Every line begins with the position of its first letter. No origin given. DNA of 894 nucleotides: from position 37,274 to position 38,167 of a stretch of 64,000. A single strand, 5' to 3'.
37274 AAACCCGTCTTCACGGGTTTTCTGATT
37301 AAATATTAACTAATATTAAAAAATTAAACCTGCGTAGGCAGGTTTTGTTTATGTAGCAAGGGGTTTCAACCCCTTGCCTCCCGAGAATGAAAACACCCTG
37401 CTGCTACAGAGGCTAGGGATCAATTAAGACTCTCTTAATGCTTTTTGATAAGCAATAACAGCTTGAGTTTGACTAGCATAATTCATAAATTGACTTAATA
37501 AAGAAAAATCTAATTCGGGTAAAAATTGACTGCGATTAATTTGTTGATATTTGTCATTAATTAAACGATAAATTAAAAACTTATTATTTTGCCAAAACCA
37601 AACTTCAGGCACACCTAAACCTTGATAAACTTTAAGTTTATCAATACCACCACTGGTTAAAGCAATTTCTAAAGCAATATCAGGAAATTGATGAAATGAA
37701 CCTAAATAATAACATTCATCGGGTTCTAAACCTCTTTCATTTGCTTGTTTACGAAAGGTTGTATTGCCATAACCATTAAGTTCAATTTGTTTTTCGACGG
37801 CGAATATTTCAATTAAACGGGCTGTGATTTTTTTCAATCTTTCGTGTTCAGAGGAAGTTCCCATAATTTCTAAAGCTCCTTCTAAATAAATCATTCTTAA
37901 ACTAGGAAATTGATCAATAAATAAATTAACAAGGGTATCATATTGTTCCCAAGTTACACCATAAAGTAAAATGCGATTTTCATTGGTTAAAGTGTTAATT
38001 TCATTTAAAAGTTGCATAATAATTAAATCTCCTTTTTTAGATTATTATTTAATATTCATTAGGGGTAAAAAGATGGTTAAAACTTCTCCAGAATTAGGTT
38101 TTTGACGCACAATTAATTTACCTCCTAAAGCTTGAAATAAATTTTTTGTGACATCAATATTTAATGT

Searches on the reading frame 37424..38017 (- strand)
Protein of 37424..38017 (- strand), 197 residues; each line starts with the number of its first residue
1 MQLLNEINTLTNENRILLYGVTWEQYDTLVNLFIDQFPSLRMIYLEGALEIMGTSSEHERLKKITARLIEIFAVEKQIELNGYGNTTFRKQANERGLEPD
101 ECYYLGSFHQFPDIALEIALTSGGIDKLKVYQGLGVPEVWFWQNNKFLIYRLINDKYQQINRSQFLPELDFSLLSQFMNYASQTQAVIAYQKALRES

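Call 69: search_protein_families(library=pfam, proteins=[window:37424-38017:-], max_evalue=0.001)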
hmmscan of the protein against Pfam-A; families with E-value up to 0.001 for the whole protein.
window:37424-38017:- (197 aa): 1 family
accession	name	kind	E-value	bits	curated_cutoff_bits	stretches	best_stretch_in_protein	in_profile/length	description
PF05685.18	Uma2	-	2.2e-16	60.3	27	1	23-169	1-158/172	Putative restriction endonuclease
